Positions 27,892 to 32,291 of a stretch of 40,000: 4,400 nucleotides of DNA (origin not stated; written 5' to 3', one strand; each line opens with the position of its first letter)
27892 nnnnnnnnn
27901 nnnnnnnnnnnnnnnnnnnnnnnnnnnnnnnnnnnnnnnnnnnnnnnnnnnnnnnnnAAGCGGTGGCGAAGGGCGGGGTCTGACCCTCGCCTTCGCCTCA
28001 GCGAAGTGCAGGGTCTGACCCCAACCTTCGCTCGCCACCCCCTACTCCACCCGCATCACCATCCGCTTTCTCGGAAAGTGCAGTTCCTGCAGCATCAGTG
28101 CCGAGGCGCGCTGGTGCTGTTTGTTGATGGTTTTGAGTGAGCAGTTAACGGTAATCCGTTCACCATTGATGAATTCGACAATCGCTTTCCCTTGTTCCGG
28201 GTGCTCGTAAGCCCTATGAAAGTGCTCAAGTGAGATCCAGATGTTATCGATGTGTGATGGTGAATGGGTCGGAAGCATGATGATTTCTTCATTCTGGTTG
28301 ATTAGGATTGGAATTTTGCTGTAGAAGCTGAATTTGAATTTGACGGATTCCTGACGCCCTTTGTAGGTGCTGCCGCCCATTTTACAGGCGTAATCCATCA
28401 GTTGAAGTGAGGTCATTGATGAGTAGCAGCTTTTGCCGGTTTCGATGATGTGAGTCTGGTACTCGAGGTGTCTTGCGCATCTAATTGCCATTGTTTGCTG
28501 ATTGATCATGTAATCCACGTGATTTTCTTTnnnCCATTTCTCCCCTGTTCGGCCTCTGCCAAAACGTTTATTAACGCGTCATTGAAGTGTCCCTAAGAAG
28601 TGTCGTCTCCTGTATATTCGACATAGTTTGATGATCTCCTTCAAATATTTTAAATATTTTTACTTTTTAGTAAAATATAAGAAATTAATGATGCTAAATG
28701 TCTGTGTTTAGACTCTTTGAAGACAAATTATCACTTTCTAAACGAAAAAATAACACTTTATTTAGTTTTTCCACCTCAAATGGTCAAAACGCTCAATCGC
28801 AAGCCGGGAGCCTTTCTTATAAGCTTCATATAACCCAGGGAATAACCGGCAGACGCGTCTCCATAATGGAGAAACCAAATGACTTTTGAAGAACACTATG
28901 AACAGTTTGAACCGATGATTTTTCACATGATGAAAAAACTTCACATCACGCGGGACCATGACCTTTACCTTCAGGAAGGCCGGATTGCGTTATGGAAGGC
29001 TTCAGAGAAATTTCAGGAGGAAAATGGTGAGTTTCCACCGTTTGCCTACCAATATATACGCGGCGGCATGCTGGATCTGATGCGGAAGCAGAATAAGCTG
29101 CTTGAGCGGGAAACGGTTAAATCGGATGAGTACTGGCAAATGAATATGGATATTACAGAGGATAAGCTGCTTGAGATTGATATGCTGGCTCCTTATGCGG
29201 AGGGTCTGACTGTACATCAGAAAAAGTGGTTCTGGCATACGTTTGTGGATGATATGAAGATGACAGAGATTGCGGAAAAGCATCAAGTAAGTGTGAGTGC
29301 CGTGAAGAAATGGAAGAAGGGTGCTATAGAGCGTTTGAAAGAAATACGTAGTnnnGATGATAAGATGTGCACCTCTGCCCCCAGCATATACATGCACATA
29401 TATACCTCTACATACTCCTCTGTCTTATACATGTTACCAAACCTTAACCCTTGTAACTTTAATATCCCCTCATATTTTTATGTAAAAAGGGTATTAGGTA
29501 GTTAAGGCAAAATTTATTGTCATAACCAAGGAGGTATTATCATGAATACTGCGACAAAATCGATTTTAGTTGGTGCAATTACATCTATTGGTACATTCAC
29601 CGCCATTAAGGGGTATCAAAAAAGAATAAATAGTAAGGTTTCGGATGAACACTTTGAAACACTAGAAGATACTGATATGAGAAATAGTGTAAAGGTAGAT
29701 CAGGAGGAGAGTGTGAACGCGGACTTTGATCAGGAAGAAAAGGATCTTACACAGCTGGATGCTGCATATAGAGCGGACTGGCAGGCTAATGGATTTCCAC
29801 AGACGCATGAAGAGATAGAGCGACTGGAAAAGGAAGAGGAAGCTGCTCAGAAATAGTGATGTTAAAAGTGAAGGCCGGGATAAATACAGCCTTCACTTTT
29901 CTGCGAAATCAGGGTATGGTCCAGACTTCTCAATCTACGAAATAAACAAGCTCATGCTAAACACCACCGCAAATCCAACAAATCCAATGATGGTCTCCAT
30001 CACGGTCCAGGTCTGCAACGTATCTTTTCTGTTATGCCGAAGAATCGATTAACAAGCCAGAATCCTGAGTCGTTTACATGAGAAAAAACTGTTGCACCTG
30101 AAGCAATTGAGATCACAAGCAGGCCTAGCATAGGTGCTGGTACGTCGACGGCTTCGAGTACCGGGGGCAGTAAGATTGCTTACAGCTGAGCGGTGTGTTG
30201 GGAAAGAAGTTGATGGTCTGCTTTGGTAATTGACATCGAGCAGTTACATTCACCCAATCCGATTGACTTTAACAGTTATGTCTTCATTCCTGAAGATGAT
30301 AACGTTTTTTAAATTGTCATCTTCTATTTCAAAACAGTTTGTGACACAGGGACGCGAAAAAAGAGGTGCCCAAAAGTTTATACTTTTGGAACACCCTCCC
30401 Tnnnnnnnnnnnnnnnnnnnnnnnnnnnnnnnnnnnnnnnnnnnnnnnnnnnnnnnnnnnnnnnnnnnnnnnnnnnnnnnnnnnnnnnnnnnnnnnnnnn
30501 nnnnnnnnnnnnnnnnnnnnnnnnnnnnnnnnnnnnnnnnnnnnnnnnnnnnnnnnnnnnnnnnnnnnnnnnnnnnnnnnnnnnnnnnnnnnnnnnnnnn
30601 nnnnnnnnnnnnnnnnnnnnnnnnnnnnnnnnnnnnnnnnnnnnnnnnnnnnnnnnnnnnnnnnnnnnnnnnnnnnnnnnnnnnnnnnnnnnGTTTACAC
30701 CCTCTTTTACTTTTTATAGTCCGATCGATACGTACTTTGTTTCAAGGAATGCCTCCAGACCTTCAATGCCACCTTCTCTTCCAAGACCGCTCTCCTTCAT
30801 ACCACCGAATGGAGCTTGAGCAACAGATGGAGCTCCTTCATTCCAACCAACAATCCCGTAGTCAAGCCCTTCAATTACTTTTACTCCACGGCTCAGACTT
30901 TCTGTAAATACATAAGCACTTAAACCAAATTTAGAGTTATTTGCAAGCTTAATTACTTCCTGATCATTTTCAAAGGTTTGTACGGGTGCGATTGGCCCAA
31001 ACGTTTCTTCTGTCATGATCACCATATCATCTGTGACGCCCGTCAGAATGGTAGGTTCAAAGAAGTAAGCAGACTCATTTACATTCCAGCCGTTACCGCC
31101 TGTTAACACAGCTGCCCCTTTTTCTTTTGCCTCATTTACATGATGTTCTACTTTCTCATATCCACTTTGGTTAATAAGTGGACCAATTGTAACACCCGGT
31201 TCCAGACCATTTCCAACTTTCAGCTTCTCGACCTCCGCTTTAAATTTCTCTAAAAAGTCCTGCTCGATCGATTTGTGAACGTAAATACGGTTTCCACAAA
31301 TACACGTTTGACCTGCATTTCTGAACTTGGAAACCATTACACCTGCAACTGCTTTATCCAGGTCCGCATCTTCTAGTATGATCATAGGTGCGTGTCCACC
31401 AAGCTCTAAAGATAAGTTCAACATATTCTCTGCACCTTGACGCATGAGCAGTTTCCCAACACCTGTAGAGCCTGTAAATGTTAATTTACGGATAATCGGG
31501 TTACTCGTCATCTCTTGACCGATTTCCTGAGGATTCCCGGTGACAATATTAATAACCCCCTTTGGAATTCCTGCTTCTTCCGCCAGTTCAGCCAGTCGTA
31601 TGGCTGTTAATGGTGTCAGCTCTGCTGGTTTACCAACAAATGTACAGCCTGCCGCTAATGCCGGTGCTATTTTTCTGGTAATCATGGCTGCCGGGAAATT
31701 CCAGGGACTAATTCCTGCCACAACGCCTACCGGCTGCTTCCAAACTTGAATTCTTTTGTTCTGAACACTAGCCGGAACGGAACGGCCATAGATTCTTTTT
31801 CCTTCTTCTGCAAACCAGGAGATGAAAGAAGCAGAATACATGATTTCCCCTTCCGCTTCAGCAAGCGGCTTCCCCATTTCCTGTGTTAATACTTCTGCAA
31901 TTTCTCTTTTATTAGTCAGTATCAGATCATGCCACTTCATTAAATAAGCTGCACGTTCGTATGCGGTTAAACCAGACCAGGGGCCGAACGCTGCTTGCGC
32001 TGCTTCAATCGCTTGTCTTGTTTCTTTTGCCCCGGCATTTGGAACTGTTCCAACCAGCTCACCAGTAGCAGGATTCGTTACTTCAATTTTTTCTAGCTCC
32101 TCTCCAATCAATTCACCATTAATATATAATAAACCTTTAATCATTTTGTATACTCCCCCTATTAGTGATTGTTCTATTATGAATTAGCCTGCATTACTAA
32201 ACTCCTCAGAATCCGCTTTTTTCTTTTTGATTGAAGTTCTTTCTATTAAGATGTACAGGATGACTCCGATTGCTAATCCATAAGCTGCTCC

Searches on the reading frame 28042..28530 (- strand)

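Call 12: search_protein_families(library=pfam, proteins=[window:28042-28530:-], max_evalue=0.01)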
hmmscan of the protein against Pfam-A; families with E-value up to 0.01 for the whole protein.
window:28042-28530:- (162 aa): 1 family
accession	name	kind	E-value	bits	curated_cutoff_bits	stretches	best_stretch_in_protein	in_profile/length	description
PF06338.17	ComK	-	1.9e-35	122.3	22.3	1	6-147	3-145/152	ComK protein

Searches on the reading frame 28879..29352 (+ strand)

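Call 12: search_protein_families(library=pfam, proteins=[window:28879-29352:+], max_evalue=0.01)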
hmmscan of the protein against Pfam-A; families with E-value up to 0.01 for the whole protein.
window:28879-29352:+ (158 aa): 6 families
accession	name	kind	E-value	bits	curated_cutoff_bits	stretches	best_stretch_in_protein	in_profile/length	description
PF04542.20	Sigma70_r2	-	2.8e-09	37.1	24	1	7-72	2-69/71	Sigma-70 region 2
PF04297.20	UPF0122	-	4.1e-06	27.4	22.7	1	102-144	10-52/101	Putative helix-turn-helix protein, YlxM / p13 like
PF08281.18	Sigma70_r4_2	-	3.4e-05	23.8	25.7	1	109-149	10-50/54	Sigma-70, region 4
PF04545.22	Sigma70_r4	-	0.0017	18.3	24.1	1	121-155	16-50/50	Sigma-70, region 4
PF13518.12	HTH_28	-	0.002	18.6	25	0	126-148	13-35/52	Helix-turn-helix domain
PF10668.15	Phage_terminase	-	0.0086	16.2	22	0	123-146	20-43/67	Phage terminase small subunit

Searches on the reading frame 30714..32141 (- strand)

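Call 12: search_protein_families(library=pfam, proteins=[window:30714-32141:-], max_evalue=0.01)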
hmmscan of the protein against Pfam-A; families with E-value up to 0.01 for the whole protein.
window:30714-32141:- (475 aa): 2 families
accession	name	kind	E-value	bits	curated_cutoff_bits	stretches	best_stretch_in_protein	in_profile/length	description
PF00171.27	Aldedh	-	2e-173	577.7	23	1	15-471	6-461/461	Aldehyde dehydrogenase family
PF07368.16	DUF1487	-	0.0016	18.4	23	0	253-430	8-163/215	Protein of unknown function (DUF1487)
